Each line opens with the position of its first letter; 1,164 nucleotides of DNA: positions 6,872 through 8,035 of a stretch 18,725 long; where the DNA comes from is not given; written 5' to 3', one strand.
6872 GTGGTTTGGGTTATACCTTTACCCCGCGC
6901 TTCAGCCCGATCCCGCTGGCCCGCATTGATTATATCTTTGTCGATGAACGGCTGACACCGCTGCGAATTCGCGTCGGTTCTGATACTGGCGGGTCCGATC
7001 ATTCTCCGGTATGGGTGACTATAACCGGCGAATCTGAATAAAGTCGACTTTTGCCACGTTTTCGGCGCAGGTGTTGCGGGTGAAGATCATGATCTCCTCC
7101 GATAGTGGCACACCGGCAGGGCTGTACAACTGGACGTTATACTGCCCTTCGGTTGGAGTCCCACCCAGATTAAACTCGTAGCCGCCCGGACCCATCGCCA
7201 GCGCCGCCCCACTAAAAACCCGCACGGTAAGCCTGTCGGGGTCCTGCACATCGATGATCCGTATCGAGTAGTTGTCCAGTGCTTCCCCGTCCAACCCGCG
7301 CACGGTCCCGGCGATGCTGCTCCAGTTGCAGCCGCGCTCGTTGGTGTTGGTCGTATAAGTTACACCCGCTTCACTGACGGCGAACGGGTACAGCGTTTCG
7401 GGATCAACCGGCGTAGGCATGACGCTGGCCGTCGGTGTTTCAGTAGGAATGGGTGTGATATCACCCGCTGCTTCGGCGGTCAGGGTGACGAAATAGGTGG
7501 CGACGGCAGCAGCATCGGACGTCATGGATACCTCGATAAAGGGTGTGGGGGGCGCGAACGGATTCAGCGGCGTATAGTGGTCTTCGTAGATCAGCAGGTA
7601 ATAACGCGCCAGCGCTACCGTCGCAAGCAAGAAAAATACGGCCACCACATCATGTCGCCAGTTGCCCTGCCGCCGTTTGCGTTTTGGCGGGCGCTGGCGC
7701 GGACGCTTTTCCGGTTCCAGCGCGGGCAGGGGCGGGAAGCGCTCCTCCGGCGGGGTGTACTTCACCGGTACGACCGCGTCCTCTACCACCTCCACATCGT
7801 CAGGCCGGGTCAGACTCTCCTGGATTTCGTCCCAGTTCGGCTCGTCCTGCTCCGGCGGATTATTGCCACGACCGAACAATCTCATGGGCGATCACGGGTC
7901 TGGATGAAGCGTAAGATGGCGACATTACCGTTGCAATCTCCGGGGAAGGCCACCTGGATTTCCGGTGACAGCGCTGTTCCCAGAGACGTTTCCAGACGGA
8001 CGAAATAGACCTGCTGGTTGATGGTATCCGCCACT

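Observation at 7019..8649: Tandem paralogs with different cytoplasmic heads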

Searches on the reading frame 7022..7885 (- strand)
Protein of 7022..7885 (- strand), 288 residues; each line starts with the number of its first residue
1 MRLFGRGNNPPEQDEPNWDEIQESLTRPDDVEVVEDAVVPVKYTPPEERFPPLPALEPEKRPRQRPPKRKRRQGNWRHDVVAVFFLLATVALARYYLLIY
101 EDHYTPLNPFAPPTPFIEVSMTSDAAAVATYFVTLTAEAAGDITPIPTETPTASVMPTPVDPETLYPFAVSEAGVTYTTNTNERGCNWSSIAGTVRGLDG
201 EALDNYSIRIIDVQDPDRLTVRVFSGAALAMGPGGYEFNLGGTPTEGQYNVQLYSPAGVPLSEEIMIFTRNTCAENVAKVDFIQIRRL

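Call 6: search_protein_families(library=pfam, proteins=[window:7022-7885:-], max_evalue=1)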
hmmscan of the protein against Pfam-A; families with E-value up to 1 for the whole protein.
window:7022-7885:- (288 aa): 2 families
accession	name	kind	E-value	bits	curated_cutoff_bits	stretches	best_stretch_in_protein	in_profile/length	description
PF01835.25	MG2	-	0.017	15.9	32.8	1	192-259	20-87/96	MG2 domain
PF11024.13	DGF-1_4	-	0.32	12.3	27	1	114-158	26-70/75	Dispersed gene family protein 1 of Trypanosoma cruzi region 4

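Call 10: find_homologous_proteins(query=window:7022-7885:-, max_evalue=0.001)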
Query window:7022-7885:- (288 aa): 91 proteins with E <= 0.001 among 7236 candidates.
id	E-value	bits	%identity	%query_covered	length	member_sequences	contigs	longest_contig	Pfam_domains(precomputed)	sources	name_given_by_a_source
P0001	5.6e-163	559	87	99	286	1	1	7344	-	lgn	-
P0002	2.7e-131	455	100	70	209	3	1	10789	-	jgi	jgi:hypothetical protein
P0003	1.2e-66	243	48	85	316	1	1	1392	-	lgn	-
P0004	1.3e-65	240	48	85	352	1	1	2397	-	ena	-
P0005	3.6e-65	238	46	90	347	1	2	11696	-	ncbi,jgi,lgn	-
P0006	2.2e-64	236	44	86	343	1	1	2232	-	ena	-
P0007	2.2e-64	236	46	91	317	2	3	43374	-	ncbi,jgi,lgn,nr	ncbi:MAG: hypothetical protein CUN56_04175 [Phototrophicales bacterium]|nr:MAG: hypothetical protein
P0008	7.8e-64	234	45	86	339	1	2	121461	-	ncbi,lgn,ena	ncbi:MAG: hypothetical protein RLP44_20540 [Aggregatilineales bacterium]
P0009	2.0e-63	232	47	86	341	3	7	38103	-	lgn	-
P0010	3.7e-61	225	47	84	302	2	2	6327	-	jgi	jgi:hypothetical protein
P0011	5.2e-60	221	46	85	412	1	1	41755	-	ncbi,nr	ncbi:MAG: hypothetical protein SF029_16455 [bacterium]|nr:hypothetical protein [bacterium]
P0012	5.4e-60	221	51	77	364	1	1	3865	-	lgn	-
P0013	1.5e-59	220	48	83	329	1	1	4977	-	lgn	-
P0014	1.0e-58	217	48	93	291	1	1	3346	-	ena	-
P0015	8.9e-58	214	43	97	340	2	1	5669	-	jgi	jgi:hypothetical protein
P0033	2.1e-43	167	41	85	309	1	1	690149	-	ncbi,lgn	ncbi:MAG: hypothetical protein OHK0046_11900 [Anaerolineae bacterium]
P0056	1.9e-32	131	35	99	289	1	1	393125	-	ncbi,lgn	-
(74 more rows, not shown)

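Call 12: find_encoding_contigs(protein=P0008, flank=6000, max_places=2)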
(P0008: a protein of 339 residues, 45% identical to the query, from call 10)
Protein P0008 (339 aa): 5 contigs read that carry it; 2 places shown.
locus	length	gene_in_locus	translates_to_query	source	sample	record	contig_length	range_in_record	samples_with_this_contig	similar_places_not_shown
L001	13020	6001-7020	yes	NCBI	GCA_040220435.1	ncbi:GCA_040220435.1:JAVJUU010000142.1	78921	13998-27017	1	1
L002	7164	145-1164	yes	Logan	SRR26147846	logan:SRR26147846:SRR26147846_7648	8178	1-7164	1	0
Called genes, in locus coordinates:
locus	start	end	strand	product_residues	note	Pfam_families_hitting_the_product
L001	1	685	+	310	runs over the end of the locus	-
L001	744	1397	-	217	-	PF06283:ThuA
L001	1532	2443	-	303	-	PF07366:SnoaL (faint), PF12680:SnoaL_2 (weak)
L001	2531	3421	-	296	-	PF12833:HTH_18, PF00165:HTH_AraC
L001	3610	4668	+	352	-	PF13623:SurA_N_2, PF13624:SurA_N_3, PF13616:Rotamase_3, PF00639:Rotamase, PF13145:Rotamase_2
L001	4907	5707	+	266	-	-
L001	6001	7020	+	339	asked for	-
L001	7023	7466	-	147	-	-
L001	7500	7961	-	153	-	-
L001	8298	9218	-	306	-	-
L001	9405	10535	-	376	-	PF07719:TPR_2 (faint), PF13428:TPR_14 (faint), PF14559:TPR_19 (faint), PF13431:TPR_17 (faint), PF00515:TPR_1 (faint), PF13181:TPR_8 (faint)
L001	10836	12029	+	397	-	PF02771:Acyl-CoA_dh_N, PF02770:Acyl-CoA_dh_M, PF00441:Acyl-CoA_dh_1, PF22924:ACOX_C_alpha1 (weak), PF08028:Acyl-CoA_dh_2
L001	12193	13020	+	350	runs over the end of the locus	-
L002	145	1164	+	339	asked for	-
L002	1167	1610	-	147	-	-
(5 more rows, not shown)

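Call 13: find_encoding_contigs(protein=P0033, flank=6000, max_places=2)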
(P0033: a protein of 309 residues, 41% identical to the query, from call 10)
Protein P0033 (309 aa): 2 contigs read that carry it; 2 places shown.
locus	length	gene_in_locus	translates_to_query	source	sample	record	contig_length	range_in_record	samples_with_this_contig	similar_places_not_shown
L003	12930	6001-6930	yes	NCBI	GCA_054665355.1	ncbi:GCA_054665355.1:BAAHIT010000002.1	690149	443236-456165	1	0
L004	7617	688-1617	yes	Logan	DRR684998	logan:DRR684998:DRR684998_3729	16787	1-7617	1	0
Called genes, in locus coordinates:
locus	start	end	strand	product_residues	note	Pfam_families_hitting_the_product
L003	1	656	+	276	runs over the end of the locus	PF01975:SurE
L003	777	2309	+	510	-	PF13188:PAS_8 (faint), PF00989:PAS, PF08448:PAS_4 (weak), PF13426:PAS_9, PF00512:HisKA, PF02518:HATPase_c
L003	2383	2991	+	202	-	PF01965:DJ-1_PfpI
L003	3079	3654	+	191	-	PF00226:DnaJ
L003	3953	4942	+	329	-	PF13623:SurA_N_2, PF13624:SurA_N_3, PF00639:Rotamase, PF13616:Rotamase_3, PF13145:Rotamase_2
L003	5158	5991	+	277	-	-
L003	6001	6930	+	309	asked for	-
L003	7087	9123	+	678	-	PF11028:TMEM260_N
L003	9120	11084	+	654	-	-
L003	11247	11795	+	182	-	PF19928:DUF6391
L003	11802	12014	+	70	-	-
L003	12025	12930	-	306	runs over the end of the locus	PF26549:Tricorn_N (faint)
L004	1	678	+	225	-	?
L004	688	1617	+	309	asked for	-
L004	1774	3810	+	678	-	PF11028:TMEM260_N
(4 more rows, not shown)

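Call 14: find_encoding_contigs(protein=P0056, flank=6000, max_places=2)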
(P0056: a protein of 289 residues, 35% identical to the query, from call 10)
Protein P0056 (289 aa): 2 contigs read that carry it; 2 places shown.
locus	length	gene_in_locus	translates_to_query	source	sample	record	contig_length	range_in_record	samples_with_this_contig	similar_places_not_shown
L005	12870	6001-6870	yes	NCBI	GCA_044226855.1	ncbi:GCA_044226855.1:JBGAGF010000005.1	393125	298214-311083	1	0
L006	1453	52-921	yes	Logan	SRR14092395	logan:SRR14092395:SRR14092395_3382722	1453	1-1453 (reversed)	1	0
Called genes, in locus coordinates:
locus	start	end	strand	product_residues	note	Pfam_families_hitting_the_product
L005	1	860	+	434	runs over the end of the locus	PF07690:MFS_1, PF12832:MFS_1_like, PF13347:MFS_2, PF07690:MFS_1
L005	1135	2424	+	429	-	-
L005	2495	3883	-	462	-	PF04389:Peptidase_M28, PF01546:Peptidase_M20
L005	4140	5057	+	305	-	PF13623:SurA_N_2, PF13624:SurA_N_3, PF13616:Rotamase_3, PF00639:Rotamase, PF13145:Rotamase_2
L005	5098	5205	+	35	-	-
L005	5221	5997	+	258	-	-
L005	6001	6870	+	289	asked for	-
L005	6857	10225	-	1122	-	PF05231:MASE1, PF00989:PAS, PF08448:PAS_4, PF13188:PAS_8, PF13426:PAS_9, PF00989:PAS, PF08447:PAS_3, PF08448:PAS_4, +4 more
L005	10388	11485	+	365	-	PF13228:DUF4037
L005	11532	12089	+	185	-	-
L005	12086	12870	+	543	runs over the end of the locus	PF01551:Peptidase_M23, PF13360:PQQ_2 (faint)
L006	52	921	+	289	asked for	-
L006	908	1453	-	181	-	?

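Call 31: find_related_loci(query=A3, collection=genome_contigs, flank=5000)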
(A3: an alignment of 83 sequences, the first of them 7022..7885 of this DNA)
Query A3 (288 aa) in genome_contigs; peptide patterns used: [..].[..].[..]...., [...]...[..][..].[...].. (x = any residue, [..] = any of these).
175 stretches matched a pattern; 95 encode a relative of the query (tblastn E <= 1e-3); the best 80 are kept; 80 distinct loci.
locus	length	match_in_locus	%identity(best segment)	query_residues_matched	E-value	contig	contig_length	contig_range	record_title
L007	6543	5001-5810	46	29-286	3e-71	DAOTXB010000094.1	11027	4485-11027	MAG TPA_asm: Anaerolineae bacterium isolate H18_214 k95_6048623, whole genome shotgun sequence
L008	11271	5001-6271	46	25-288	4e-69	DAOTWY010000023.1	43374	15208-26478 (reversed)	MAG TPA_asm: Anaerolineae bacterium isolate H16_184 k91_27316, whole genome shotgun sequence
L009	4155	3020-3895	42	29-288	6e-65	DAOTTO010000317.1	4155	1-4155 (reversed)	MAG TPA_asm: Anaerolineae bacterium isolate F11_13 k119_2698069, whole genome shotgun sequence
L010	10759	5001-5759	45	40-286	3e-64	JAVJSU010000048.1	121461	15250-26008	MAG: Aggregatilineales bacterium isolate G1-WW12-24 k141_45843, whole genome shotgun sequence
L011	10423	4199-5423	46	44-286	3e-63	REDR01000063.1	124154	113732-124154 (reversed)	MAG: Anaerolineaceae bacterium isolate GEM2.Bin39 NODE_55_length_124154_cov_17.6106, whole genome shotgun sequence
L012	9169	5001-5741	43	46-286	3e-62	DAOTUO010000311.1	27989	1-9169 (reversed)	MAG TPA_asm: Anaerolineae bacterium isolate F18_66 k115_606237, whole genome shotgun sequence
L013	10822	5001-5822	39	28-285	1e-58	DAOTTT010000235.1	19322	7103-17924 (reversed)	MAG TPA_asm: Anaerolineae bacterium isolate F14_20 k111_1112363, whole genome shotgun sequence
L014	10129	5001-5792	43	44-288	5e-57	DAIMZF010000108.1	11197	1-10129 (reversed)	MAG TPA_asm: Aggregatilineales bacterium isolate CTOTU7321 NODE_7917_length_11197_cov_7.903249, whole genome shotgun seq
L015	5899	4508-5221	43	40-286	8e-55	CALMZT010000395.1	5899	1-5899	MAG TPA_asm: uncultured Chloroflexi bacterium isolate SRR6670123_bin.33_CONCOCT_v1.1_MAG genome assembly, contig: ERZ534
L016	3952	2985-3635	41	69-285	1e-52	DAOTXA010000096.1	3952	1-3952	MAG TPA_asm: Anaerolineae bacterium isolate H18_201 k95_3492636, whole genome shotgun sequence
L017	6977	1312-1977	44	41-285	1e-50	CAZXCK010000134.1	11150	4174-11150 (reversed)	MAG TPA_asm: uncultured Anaerolineaceae bacterium isolate SRP332253_co1_196 genome assembly, contig: NODE_9867_length_11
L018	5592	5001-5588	43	48-255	2e-46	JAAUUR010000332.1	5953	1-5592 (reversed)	MAG: Leptolyngbyaceae cyanobacterium SM2_5_2 NODE_3882_length_5953_cov_2.304840, whole genome shotgun sequence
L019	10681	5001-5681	39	38-286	5e-46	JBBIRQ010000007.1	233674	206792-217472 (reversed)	MAG: Anaerolineaceae bacterium isolate SLF170214_bin_353 NODE_36_length_233674_cov_5.62722, whole genome shotgun sequenc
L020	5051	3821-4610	41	47-286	7e-47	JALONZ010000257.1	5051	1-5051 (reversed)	MAG: Anaerolineae bacterium isolate Prado090 scaffold_55630, whole genome shotgun sequence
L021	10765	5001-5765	36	10-286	1e-42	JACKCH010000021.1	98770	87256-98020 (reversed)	MAG: Anaerolineaceae bacterium isolate HK-STAS-CHLO-42 HK-STAS-CHLO-42_21, whole genome shotgun sequence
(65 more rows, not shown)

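Call 36: predict_structure(alignment_id=A3)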
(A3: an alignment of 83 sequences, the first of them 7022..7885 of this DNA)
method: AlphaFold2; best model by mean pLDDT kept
length: 288 residues; sequences in the alignment: 83
mean_pLDDT: 79.3   pTM: 0.51
mean pLDDT of the five models: 79.3, 78.8, 78.7, 78.6, 78.1
residues with pLDDT >= 90: 136; 70-90: 56; 50-70: 65; < 50: 31
segments of 3 or more residues with pLDDT < 50: 1-9, 35-38, 117-121, 148-156
pLDDT, mean of each block of 10 residues (from residue 1): 45 63 57 53 67 73 71 78 97 95 88 56 66 71 50 49 84 94 85 98 98 96 96 96 93 98 96 94 96
secondary structure, 60 per line:
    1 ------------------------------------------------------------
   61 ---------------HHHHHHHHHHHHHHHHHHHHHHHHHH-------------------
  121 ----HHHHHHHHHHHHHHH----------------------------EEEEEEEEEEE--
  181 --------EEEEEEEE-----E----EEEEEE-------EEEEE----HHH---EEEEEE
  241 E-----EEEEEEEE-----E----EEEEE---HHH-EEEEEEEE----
elements in order: H76-101 H125-139 E168-178 E189-196 E207-212 E220-224 E235-241 E247-254 E265-269 E277-284

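Call 48: search_protein_families(library=ncbifam, proteins=[window:7022-7885:-], max_evalue=0.1)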
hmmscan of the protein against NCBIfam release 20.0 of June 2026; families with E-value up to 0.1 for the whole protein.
window:7022-7885:- (288 aa): 0 families

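Call 49: search_protein_families(library=padloc, proteins=[window:7022-7885:-], max_evalue=0.1)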
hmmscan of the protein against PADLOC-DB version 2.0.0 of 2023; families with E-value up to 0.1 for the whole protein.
window:7022-7885:- (288 aa): 0 families

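Call 58: find_encoding_contigs(protein=window:7022-7885:-, flank=3000, max_places=3)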
Protein window:7022-7885:- (288 aa): 2 contigs read that carry it; 1 place shown.
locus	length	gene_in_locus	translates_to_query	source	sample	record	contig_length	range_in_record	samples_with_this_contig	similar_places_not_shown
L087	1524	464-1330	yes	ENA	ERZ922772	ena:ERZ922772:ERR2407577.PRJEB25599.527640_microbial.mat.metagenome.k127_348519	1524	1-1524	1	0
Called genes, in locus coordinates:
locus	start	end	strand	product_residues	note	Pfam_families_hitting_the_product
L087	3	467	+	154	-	?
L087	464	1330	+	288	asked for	-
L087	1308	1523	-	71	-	?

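Call 63: find_encoding_contigs(protein=P0001, flank=4000, max_places=1)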
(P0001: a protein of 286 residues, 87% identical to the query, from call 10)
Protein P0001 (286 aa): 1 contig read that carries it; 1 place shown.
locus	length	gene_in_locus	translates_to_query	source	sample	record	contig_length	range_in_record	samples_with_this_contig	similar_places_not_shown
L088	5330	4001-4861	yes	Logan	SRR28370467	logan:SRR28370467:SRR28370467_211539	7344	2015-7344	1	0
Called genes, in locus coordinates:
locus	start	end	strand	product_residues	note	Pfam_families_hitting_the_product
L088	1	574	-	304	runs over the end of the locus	PF00528:BPD_transp_1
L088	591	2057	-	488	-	PF00528:BPD_transp_1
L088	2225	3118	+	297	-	PF13623:SurA_N_2, PF13624:SurA_N_3, PF13616:Rotamase_3, PF00639:Rotamase, PF13145:Rotamase_2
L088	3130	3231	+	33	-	-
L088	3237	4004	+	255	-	-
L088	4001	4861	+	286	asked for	-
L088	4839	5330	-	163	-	?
